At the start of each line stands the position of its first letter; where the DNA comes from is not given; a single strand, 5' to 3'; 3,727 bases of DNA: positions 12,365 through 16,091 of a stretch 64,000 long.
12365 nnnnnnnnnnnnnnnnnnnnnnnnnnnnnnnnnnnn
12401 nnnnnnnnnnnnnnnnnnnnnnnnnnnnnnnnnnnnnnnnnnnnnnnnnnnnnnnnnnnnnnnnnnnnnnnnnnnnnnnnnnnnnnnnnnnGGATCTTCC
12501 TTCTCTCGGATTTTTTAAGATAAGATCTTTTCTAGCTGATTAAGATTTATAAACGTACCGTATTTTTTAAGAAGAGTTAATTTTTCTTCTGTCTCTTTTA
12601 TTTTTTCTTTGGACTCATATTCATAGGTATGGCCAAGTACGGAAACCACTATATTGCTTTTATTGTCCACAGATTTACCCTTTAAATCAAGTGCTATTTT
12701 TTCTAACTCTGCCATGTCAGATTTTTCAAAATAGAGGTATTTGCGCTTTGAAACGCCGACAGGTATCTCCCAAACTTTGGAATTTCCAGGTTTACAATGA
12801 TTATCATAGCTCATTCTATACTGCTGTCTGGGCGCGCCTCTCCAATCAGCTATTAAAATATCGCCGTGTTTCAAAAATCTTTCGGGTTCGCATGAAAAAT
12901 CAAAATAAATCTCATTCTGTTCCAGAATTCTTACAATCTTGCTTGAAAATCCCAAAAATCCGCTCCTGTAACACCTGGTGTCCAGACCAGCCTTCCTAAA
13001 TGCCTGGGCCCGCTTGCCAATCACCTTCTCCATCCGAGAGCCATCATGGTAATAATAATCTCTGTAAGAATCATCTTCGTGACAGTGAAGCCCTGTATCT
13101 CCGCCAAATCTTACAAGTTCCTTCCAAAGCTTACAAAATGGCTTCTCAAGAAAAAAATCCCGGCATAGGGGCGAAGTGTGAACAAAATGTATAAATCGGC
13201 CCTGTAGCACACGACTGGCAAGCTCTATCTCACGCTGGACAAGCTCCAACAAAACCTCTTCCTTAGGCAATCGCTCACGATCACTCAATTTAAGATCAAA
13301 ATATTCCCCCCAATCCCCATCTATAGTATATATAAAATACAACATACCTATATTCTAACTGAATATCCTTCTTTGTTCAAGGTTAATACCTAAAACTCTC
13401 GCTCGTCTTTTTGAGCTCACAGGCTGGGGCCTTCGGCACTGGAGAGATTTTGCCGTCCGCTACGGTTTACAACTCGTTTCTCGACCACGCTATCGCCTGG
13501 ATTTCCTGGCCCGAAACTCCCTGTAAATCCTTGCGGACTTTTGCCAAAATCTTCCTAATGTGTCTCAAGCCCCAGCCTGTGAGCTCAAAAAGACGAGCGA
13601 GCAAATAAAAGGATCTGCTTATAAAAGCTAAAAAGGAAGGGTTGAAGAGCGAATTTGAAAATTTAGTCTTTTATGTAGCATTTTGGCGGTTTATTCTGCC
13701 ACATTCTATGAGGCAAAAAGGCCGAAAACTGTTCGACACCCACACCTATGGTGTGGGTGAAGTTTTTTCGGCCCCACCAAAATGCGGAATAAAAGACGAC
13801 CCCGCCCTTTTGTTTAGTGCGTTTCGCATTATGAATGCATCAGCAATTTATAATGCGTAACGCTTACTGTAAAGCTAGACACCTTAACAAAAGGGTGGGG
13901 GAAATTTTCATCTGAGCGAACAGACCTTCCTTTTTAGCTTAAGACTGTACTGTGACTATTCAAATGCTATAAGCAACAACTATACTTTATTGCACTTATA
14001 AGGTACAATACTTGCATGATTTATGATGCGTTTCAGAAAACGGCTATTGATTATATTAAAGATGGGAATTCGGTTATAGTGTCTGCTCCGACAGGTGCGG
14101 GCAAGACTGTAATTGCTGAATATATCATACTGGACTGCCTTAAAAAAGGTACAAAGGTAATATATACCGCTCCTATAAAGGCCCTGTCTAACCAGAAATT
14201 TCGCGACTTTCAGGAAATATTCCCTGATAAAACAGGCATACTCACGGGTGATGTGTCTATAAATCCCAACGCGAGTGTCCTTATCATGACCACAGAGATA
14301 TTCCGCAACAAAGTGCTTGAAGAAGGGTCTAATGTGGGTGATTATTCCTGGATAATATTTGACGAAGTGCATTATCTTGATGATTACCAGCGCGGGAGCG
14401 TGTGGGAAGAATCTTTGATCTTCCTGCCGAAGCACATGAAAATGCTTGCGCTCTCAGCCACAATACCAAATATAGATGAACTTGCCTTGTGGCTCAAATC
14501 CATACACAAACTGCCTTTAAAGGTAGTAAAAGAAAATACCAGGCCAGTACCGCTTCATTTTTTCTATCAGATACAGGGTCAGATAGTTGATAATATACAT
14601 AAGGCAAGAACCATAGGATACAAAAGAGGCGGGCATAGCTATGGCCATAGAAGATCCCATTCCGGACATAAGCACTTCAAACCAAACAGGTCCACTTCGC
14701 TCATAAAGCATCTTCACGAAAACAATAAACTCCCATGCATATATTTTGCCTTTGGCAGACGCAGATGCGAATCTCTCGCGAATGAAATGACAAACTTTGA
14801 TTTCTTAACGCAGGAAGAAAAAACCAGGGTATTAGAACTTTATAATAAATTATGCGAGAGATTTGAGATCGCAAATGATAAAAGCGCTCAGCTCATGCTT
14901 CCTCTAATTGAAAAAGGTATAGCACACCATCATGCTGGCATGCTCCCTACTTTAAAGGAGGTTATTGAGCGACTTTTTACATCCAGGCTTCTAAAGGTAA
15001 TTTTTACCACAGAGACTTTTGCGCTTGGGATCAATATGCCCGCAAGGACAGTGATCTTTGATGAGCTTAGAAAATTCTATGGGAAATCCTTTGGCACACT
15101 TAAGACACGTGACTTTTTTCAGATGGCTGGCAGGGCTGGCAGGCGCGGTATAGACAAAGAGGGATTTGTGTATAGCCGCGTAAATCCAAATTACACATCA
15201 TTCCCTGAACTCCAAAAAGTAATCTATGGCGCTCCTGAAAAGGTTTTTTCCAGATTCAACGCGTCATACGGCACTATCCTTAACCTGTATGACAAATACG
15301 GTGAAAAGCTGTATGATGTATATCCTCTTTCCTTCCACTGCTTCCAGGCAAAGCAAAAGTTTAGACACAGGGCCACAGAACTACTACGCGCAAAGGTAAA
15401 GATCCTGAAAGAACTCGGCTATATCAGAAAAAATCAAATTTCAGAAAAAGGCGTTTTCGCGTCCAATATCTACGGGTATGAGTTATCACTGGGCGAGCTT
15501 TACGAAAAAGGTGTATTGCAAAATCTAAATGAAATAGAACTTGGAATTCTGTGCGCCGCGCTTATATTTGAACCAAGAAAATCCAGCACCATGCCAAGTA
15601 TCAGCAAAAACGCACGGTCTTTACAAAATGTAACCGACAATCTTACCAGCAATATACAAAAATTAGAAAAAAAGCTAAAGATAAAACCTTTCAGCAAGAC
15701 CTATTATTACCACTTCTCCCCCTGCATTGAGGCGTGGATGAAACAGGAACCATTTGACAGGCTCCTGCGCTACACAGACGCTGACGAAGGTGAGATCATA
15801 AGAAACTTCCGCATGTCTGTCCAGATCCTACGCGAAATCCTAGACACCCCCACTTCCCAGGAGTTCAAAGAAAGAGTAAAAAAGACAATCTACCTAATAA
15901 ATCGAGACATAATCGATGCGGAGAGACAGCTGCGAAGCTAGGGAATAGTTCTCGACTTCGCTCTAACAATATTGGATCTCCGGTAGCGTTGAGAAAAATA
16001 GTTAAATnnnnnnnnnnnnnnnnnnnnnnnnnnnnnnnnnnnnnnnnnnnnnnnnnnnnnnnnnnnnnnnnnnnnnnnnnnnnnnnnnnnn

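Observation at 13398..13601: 204-nt GC-rich rod-like hairpin with 33-bp perfect terminal inverted repeats in a divergent intergenic region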

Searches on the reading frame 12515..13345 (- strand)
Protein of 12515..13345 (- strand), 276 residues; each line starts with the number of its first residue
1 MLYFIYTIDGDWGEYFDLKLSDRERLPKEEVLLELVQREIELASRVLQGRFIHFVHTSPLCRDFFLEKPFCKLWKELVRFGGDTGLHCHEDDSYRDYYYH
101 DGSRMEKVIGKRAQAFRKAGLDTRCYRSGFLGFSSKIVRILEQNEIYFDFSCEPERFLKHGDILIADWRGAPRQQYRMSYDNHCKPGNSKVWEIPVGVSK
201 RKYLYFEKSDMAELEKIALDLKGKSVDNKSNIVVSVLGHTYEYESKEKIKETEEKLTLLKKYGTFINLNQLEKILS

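Call 21: find_encoding_contigs(protein=window:12515-13345:-, flank=6000, max_places=10)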
Protein window:12515-13345:- (276 aa): no gene with exactly this product is on record in the collection.

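Call 58: search_protein_families(library=pfam, proteins=[window:12515-13345:-], max_evalue=0.001)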
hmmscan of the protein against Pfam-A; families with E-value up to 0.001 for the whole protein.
window:12515-13345:- (276 aa): 0 families

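Call 59: search_protein_families(library=phrogs, proteins=[window:12515-13345:-], max_evalue=0.001)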
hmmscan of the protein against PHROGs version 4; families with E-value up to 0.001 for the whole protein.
window:12515-13345:- (276 aa): 0 families

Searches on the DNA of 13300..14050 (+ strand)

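Call 9: search_rna_families(source=window, start=13300, end=14050, threshold=evalue, max_evalue=10)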
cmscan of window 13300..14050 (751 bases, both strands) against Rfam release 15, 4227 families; matches with E-value up to 10: 4.
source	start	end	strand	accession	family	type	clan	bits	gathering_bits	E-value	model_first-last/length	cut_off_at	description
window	13844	13864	-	RF01107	SBRMV1_UPD-PKf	Cis-reg;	-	15.1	39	8.3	1-27/27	no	Pseudoknot of upstream pseudoknot domain (UPD) of the 3'UTR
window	13718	13803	-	RF03522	mir-4850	Gene; miRNA;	-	15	93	9.7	1-89/89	no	mir-4850 microRNA precursor family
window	13712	13804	-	RF00110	RybB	Gene; sRNA;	-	14.3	40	4.6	1-79/79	no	RybB RNA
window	13654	13702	+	RF01412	BsrG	Gene; sRNA;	-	11.8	55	3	72-121/259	no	BsrG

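Call 80: search_dna_similar(query=window:13390-13975:+, collection=plasmids, mode=distant, max_evalue=0.001, max_rows=10)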
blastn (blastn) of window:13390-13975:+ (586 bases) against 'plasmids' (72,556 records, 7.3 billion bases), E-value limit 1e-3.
No match.

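Call 81: search_dna_similar(query=window:13390-13975:+, collection=phages, mode=distant, max_evalue=0.001, max_rows=10)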
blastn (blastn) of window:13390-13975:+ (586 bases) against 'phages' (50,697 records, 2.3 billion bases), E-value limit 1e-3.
No match.
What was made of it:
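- Closest known: Bacterial MITEs that fold into long hairpins. Different: No sequence similarity was found (calls 9, 80, 81).
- Tried and rejected: No match (calls 80, 81).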

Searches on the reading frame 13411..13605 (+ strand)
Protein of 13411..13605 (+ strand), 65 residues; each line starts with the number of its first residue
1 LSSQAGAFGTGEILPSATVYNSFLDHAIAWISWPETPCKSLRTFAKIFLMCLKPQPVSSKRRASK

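Call 31: find_homologous_proteins(query=window:13411-13605:+, max_evalue=10)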
Query seq(65 aa): no candidate shares three 5-residue words with the query. No homologue found.
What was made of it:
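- Tried and rejected: No candidate (call 31).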

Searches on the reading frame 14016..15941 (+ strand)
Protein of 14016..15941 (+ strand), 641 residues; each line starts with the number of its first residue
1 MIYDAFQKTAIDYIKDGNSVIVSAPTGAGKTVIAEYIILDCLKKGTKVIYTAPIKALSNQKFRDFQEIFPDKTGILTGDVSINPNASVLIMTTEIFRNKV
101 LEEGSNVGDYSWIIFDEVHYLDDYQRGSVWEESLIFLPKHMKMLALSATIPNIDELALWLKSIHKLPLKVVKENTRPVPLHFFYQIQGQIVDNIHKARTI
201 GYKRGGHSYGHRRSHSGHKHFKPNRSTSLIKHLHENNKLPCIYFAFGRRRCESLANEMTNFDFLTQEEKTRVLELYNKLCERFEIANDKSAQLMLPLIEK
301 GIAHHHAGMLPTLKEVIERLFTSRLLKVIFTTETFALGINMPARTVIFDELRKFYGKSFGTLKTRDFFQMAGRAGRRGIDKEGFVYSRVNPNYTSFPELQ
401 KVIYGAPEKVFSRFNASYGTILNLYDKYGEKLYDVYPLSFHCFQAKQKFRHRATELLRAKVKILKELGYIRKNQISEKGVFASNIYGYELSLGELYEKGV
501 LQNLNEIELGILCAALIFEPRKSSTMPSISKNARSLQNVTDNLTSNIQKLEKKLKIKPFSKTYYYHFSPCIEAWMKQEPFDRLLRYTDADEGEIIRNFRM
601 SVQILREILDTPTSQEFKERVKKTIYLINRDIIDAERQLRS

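Call 22: find_encoding_contigs(protein=window:14016-15941:+, flank=6000, max_places=10)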
Protein window:14016-15941:+ (641 aa): no gene with exactly this product is on record in the collection.
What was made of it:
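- Tried and rejected: Neither is on record, so the window's own genome is not in those collections (calls 21, 22).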

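Call 23: find_homologous_proteins(query=window:14016-15941:+, max_evalue=1e-50)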
Query window:14016-15941:+ (641 aa): 8000 proteins with E <= 1e-50 among 8000 candidates; the best 120 are listed.
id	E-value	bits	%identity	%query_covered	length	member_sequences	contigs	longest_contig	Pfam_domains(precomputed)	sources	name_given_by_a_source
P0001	0.0e+0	1359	93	100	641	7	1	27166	PF00270.36,PF00271.38,PF22527.3,PF08148.18,PF04851.22,PF20720.4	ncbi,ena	-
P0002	0.0e+0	1193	80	100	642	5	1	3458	PF00270.36,PF00271.38,PF22527.3,PF08148.18,PF04851.22,PF20720.4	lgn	-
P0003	0.0e+0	1190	80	100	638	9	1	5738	PF00270.36,PF00271.38,PF08148.18,PF04851.22,PF20720.4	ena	-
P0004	0.0e+0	1184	80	100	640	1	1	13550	PF00270.36,PF01695.24,PF00271.38,PF22527.3,PF08148.18,PF04851.22,PF20720.4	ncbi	-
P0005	0.0e+0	1153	77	100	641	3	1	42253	PF00270.36,PF00271.38,PF22527.3,PF08148.18,PF04851.22,PF20720.4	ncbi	-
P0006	0.0e+0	1150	77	100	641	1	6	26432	PF00270.36,PF00271.38,PF08148.18,PF04851.22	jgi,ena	-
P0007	0.0e+0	1137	76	100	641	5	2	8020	PF00270.36,PF00271.38,PF22527.3,PF08148.18,PF04851.22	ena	-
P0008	0.0e+0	1137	78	100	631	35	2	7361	PF00270.36,PF00271.38,PF22527.3,PF08148.18,PF04851.22,PF20720.4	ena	-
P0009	0.0e+0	1133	76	100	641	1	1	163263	PF00270.36,PF00271.38,PF22527.3,PF08148.18,PF04851.22,PF20720.4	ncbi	ncbi:DEAD/DEAH box helicase [Candidatus Omnitrophota bacterium]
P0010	0.0e+0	1133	76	100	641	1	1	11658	PF00270.36,PF00271.38,PF08148.18,PF04851.22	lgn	-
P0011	0.0e+0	1128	78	100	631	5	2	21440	PF00270.36,PF00271.38,PF08148.18,PF04851.22,PF20720.4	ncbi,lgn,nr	ncbi:MAG: DEAD/DEAH box helicase [Candidatus Omnitrophica bacterium]|nr:DEAD/DEAH box helicase [Cand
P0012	0.0e+0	1128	75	100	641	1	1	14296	PF00270.36,PF00271.38,PF22527.3,PF08148.18,PF04851.22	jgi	-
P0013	0.0e+0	1125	76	100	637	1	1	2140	PF00270.36,PF00271.38,PF22527.3,PF08148.18,PF04851.22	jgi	jgi:superfamily II RNA helicase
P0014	0.0e+0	1122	76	100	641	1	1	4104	PF00270.36,PF00271.38,PF22527.3,PF08148.18,PF04851.22,PF20720.4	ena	-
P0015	0.0e+0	1121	77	100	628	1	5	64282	PF00270.36,PF00271.38,PF22527.3,PF08148.18,PF04851.22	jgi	-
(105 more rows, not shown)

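Call 24: find_encoding_contigs(protein=P0001, flank=10000, max_places=4)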
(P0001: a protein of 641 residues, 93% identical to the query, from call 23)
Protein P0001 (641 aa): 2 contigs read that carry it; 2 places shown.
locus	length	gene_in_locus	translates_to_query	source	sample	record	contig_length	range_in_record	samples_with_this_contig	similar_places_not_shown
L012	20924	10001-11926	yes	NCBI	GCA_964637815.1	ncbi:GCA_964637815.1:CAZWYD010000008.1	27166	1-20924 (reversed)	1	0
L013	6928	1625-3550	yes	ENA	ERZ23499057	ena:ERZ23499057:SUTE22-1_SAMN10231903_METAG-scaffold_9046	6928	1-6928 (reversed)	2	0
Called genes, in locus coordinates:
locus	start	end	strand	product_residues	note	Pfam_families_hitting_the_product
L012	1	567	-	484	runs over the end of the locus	PF12801:Fer4_5, PF13484:Fer4_16 (faint), PF12801:Fer4_5 (weak), PF12838:Fer4_7 (faint), PF13183:Fer4_8 (faint), PF14697:Fer4_21 (weak), PF12797:Fer4_2 (weak), PF00037:Fer4 (weak), +3 more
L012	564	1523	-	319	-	PF04015:DUF362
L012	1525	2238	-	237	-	PF08284:RVP_2 (faint), PF13975:gag-asp_proteas, PF13650:Asp_protease_2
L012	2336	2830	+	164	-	PF00881:Nitroreductase, PF14512:TM1586_NiRdase, PF00881:Nitroreductase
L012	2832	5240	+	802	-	PF06165:GH94_b-supersand, PF17167:Glyco_hydro_94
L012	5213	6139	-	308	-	PF05222:AlaDh_PNT_N, PF01262:AlaDh_PNT_C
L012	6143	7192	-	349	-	PF04055:Radical_SAM, PF12544:LAM_C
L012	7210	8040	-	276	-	-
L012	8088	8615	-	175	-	PF10543:ORF6N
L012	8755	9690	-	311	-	-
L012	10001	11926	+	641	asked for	PF00270:DEAD, PF04851:ResIII, PF20720:nSTAND3 (weak), PF22527:DEXQc_Suv3 (weak), PF00271:Helicase_C (weak), PF08148:DSHCT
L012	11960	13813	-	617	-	PF00324:AA_permease, PF03845:Spore_permease, PF13520:AA_permease_2, PF00359:PTS_EIIA_2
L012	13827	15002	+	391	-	PF02690:Na_Pi_cotrans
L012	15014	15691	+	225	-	PF01895:PhoU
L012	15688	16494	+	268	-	PF01226:Form_Nir_trans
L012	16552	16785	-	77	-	-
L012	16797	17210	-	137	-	-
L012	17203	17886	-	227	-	PF11249:DUF3047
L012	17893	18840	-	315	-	PF01145:Band_7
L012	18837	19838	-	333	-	PF01145:Band_7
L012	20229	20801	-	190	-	-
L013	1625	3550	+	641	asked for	PF00270:DEAD, PF04851:ResIII, PF20720:nSTAND3 (weak), PF22527:DEXQc_Suv3 (weak), PF00271:Helicase_C (weak), PF08148:DSHCT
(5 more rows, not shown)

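Call 25: find_encoding_contigs(protein=P0004, flank=6000, max_places=3)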
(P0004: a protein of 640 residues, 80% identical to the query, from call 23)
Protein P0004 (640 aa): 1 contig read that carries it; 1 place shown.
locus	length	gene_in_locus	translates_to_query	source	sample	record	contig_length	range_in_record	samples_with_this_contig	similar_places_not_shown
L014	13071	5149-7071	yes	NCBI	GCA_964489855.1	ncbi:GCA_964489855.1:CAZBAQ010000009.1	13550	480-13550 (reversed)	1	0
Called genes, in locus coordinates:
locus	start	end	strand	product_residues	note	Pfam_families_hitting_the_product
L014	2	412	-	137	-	?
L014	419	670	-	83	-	PF05016:ParE_toxin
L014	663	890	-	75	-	-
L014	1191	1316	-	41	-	PF06397:Desulfoferrod_N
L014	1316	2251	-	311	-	PF05222:AlaDh_PNT_N, PF01262:AlaDh_PNT_C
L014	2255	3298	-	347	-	PF04055:Radical_SAM, PF12544:LAM_C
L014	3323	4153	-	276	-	-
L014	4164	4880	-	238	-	PF02080:TrkA_C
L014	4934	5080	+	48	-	-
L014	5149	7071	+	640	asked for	PF00270:DEAD, PF01695:IstB_IS21 (faint), PF04851:ResIII, PF20720:nSTAND3 (faint), PF22527:DEXQc_Suv3 (faint), PF00271:Helicase_C (weak), PF08148:DSHCT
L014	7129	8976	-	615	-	PF00324:AA_permease, PF03845:Spore_permease, PF13520:AA_permease_2, PF00359:PTS_EIIA_2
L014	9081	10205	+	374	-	PF02690:Na_Pi_cotrans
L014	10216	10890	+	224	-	PF01895:PhoU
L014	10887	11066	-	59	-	-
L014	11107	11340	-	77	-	-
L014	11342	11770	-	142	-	-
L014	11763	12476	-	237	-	PF11249:DUF3047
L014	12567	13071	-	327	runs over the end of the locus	?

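Call 26: find_encoding_contigs(protein=P0005, flank=6000, max_places=3)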
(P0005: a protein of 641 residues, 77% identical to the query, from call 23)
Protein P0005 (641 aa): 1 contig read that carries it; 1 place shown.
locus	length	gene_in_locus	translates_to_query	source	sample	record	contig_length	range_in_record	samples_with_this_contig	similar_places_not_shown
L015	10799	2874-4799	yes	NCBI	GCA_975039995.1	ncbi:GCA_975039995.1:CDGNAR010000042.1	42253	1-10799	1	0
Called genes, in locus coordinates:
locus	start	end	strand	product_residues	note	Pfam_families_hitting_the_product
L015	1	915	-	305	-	?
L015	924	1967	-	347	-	PF04055:Radical_SAM, PF12544:LAM_C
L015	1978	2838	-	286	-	-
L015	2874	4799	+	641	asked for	PF00270:DEAD, PF04851:ResIII, PF20720:nSTAND3 (weak), PF22527:DEXQc_Suv3 (weak), PF00271:Helicase_C (weak), PF08148:DSHCT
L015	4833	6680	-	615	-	PF00324:AA_permease, PF03845:Spore_permease, PF13520:AA_permease_2, PF00359:PTS_EIIA_2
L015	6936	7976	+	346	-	PF02690:Na_Pi_cotrans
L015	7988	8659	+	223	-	PF01895:PhoU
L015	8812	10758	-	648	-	PF00989:PAS, PF08448:PAS_4, PF13426:PAS_9, PF00512:HisKA, PF02518:HATPase_c, PF07238:PilZ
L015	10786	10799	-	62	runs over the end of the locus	-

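Call 53: find_encoding_contigs(protein=P0003, flank=10000, max_places=6)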
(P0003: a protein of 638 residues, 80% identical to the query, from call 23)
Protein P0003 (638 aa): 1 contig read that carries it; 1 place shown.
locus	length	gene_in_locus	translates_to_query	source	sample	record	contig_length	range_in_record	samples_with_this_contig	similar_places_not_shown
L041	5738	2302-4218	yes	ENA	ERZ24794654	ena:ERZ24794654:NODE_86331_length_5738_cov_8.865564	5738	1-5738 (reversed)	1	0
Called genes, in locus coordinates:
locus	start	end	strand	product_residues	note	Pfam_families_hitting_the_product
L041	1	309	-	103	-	?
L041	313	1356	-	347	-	PF04055:Radical_SAM, PF12544:LAM_C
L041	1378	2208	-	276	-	-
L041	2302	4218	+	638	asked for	PF00270:DEAD, PF04851:ResIII, PF20720:nSTAND3 (faint), PF00271:Helicase_C (weak), PF08148:DSHCT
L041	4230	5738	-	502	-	?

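Call 58: search_protein_families(library=pfam, proteins=[L012:8088-8615:-, L012:8755-9690:-], max_evalue=0.001)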
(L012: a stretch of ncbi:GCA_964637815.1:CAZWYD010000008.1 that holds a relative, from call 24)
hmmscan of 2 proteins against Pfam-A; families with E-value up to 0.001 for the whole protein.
L012:8088-8615:- (175 aa): 1 family
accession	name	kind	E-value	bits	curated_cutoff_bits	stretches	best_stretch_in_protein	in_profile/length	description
PF10543.14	ORF6N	-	2.8e-30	104.9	27.8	1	13-97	2-86/86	ORF6N domain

L012:8755-9690:- (311 aa): 0 families

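Call 59: search_protein_families(library=phrogs, proteins=[L012:8088-8615:-, L012:8755-9690:-], max_evalue=0.001)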
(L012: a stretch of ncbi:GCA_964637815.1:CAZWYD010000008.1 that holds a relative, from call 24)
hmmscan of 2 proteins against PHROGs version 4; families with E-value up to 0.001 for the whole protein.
L012:8088-8615:- (175 aa): 6 families
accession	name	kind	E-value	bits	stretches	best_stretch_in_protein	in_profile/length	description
phrog_4792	-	transcription regulation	8.4e-25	88.9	1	12-123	15-128/268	anti-repressor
phrog_373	-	transcription regulation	1e-05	26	1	8-123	85-194/373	anti-repressor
phrog_7755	-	transcription regulation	1.5e-05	25.6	1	17-119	129-230/282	anti-repressor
phrog_1726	-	transcription regulation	7.6e-05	23.6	1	17-119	12-120/264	anti-repressor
phrog_1760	-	transcription regulation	0.00048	20.8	1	19-112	17-113/232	anti-repressor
phrog_63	-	transcription regulation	0.00084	19.8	1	19-136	129-235/431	anti-repressor Ant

L012:8755-9690:- (311 aa): 0 families

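Call 89: find_encoding_contigs(protein=P0002, flank=6000, max_places=5)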
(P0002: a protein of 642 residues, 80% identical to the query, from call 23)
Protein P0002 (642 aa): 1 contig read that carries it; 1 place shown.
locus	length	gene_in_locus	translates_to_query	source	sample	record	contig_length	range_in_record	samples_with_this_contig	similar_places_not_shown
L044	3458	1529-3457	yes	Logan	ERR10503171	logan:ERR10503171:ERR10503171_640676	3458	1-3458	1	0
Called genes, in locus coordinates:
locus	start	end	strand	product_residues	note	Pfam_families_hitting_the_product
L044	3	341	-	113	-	?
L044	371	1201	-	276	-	-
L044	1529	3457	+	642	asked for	PF00270:DEAD, PF04851:ResIII, PF20720:nSTAND3 (weak), PF22527:DEXQc_Suv3 (weak), PF00271:Helicase_C (weak), PF08148:DSHCT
